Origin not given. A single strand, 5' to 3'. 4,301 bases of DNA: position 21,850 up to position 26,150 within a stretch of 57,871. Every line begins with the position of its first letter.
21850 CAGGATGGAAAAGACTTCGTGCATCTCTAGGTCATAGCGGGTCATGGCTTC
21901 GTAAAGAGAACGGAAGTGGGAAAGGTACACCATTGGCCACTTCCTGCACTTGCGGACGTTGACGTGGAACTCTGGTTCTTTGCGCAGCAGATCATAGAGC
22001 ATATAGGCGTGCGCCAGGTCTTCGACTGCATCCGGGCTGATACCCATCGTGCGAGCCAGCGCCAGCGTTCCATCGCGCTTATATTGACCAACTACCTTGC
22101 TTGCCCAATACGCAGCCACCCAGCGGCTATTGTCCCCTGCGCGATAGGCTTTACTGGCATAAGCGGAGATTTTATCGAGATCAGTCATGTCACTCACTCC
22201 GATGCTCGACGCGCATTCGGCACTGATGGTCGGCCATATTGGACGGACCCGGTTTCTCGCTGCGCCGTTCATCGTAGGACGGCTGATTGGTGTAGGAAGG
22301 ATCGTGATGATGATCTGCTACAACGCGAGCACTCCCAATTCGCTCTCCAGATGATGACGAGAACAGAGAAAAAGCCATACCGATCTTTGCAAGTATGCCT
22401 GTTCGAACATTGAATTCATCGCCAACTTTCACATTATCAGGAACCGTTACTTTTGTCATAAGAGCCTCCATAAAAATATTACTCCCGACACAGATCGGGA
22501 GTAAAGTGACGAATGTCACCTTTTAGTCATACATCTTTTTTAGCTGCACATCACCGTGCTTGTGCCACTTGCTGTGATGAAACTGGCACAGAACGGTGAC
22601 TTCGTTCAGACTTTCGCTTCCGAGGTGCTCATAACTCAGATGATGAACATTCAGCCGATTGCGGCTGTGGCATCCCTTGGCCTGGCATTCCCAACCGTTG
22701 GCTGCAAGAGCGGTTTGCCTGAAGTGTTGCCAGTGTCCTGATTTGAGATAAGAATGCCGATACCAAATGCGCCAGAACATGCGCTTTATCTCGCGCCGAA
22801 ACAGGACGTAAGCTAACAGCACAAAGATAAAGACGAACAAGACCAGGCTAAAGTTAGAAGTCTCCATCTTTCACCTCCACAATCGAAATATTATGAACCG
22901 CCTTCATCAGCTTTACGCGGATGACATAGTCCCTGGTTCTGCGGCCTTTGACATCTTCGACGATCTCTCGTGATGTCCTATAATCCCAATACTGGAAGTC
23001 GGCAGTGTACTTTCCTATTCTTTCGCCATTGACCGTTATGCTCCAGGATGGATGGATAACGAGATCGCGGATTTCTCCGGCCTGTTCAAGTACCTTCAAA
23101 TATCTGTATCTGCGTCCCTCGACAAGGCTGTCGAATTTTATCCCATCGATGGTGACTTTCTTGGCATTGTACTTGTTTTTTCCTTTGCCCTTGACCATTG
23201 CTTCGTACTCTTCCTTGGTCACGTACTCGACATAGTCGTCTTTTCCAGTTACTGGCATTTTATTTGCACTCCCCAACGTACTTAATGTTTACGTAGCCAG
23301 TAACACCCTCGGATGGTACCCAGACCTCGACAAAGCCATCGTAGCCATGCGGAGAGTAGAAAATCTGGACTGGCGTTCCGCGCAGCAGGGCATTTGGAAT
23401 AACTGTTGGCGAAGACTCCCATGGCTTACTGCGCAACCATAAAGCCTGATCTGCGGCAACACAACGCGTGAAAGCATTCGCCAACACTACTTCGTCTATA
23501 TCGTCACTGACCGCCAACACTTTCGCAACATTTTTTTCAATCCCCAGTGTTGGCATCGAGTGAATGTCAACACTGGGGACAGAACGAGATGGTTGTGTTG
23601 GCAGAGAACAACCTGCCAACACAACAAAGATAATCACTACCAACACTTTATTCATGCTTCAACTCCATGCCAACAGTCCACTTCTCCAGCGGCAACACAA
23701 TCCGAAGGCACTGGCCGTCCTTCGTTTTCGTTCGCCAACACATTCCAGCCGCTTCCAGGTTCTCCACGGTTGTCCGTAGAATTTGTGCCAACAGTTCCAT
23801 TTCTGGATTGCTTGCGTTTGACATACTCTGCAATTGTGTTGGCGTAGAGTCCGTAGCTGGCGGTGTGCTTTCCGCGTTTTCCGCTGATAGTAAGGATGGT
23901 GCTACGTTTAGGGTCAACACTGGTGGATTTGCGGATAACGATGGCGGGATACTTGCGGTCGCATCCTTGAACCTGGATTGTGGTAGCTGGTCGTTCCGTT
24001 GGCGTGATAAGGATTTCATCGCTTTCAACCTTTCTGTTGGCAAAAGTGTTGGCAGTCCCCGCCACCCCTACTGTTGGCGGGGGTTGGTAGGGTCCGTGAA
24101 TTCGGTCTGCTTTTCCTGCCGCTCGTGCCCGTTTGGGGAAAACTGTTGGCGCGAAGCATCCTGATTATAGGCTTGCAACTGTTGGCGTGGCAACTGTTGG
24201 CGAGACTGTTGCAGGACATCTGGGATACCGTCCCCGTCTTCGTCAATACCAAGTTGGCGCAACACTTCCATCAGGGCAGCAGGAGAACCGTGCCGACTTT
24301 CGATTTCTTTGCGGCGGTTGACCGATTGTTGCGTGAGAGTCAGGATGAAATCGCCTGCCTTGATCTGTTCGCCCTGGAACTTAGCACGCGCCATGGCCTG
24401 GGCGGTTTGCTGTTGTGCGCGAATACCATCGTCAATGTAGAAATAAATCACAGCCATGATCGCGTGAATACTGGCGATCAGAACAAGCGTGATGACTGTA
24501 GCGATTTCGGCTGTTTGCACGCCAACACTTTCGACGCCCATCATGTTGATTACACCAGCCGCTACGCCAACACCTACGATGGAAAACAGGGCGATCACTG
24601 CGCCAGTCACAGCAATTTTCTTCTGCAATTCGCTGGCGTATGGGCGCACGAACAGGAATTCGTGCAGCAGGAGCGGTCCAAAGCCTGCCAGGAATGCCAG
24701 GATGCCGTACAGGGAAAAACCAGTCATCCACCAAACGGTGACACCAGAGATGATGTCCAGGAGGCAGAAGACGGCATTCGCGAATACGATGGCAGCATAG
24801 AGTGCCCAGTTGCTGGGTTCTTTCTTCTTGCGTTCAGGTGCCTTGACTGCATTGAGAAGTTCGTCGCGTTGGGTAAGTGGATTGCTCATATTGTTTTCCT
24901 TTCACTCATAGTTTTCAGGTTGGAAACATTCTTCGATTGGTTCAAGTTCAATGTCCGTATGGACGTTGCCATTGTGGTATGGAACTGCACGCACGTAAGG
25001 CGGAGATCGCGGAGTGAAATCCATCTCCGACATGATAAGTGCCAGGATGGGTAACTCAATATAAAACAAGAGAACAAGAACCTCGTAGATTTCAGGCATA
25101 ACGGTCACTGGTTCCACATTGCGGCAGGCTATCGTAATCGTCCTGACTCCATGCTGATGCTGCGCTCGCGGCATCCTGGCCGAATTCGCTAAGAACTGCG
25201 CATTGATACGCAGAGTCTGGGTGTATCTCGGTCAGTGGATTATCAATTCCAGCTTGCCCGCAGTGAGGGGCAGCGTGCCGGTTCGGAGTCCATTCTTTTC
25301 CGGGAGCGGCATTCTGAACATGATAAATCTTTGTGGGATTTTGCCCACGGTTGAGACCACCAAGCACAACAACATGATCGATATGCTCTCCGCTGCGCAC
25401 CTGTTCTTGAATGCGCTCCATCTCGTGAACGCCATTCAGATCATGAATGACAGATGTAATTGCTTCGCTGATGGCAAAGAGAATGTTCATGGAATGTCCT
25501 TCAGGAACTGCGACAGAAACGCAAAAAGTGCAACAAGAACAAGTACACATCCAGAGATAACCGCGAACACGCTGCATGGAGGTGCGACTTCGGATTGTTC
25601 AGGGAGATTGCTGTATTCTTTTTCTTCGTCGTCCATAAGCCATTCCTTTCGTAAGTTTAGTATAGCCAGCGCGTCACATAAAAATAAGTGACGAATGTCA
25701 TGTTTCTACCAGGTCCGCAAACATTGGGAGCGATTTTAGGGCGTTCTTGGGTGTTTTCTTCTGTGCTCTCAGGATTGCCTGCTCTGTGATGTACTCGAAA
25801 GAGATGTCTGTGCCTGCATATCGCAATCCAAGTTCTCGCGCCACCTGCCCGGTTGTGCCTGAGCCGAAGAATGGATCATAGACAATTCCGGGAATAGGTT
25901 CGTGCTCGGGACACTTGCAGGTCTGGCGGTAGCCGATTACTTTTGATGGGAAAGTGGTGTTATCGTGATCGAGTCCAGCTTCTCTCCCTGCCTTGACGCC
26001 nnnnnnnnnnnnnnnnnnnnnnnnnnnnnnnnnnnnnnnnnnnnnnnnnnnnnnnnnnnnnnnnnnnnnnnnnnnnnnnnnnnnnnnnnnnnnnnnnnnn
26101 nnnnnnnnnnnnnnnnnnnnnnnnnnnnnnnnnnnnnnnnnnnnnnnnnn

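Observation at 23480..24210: Dense array of at least 15 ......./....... boxes overlaid on coding sequence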

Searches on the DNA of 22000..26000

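Call 104: search_rna_families(source=window, start=22000, end=26000, threshold=evalue, max_evalue=1)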
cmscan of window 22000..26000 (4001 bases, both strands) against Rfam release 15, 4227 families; matches with E-value up to 1: 2.
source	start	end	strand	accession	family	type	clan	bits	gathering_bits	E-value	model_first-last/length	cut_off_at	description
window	23536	23584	-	RF03872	MIR6426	Gene; miRNA;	-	21.6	96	0.78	1-84/84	no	MIR6426 microRNA precursor family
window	24624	24688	+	RF02684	Twister-P5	Gene; ribozyme;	CL00120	19.6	37.6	0.76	1-58/58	no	Type-P5 twister ribozyme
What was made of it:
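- On Known structured RNA families: There are only two matches, with E about 0.8, far below gathering scores (call 104).
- There is no Rfam match (call 104).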

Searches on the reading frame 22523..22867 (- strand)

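Call 7: search_protein_families(library=pfam, proteins=[window:22523-22867:-], max_evalue=0.01)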
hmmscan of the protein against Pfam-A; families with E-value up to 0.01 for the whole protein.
window:22523-22867:- (114 aa): 0 families

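Call 8: search_protein_families(library=phrogs, proteins=[window:22523-22867:-], max_evalue=0.01)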
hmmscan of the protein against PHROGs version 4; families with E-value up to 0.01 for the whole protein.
window:22523-22867:- (114 aa): 5 families
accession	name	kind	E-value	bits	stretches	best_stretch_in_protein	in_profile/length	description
phrog_119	-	DNA, RNA and nucleotide metabolism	2.3e-08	34.3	1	30-111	176-264/443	HNH endonuclease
phrog_8060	-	unknown function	1e-06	29.7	1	37-105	17-83/213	-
phrog_333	-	DNA, RNA and nucleotide metabolism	1.7e-05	26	1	29-100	5-77/138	HNH endonuclease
phrog_8446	-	DNA, RNA and nucleotide metabolism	0.0012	19.5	1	43-104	125-198/211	HNH endonuclease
phrog_144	-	DNA, RNA and nucleotide metabolism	0.0026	18.4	1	36-105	62-136/175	HNH endonuclease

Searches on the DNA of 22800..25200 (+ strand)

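Call 4: search_dna_similar(query=window:22800-25200:+, collection=phages, mode=near, max_rows=30)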
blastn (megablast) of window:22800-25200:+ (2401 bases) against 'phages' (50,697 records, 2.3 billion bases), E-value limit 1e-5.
No match.

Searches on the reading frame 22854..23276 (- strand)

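Call 7: search_protein_families(library=pfam, proteins=[window:22854-23276:-], max_evalue=0.01)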
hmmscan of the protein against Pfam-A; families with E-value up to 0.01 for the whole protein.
window:22854-23276:- (140 aa): 1 family
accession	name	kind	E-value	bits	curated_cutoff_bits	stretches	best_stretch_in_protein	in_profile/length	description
PF06356.17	DUF1064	-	3.4e-21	76.2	24.7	1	34-126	2-99/117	Protein of unknown function (DUF1064)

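Call 8: search_protein_families(library=phrogs, proteins=[window:22854-23276:-], max_evalue=0.01)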
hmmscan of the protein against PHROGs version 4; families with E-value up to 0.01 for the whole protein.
window:22854-23276:- (140 aa): 3 families
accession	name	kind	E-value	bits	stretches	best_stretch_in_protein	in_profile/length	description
phrog_190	-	DNA, RNA and nucleotide metabolism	6.3e-36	125.3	1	23-136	165-282/338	Holliday junction resolvase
phrog_32087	-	unknown function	1.2e-13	52.2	1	89-135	18-67/67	-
phrog_31719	-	unknown function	3.2e-06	28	1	34-65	2-33/65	-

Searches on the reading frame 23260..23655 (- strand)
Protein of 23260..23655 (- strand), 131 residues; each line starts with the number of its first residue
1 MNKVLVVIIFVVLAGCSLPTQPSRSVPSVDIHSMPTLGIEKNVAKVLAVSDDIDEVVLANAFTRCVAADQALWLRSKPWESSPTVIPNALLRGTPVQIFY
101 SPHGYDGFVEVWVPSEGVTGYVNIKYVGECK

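Call 7: search_protein_families(library=pfam, proteins=[window:23260-23655:-], max_evalue=0.01)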
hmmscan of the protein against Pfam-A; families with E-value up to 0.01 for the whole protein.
window:23260-23655:- (131 aa): 0 families

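Call 8: search_protein_families(library=phrogs, proteins=[window:23260-23655:-], max_evalue=0.01)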
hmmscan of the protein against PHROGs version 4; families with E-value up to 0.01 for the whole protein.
window:23260-23655:- (131 aa): 0 families
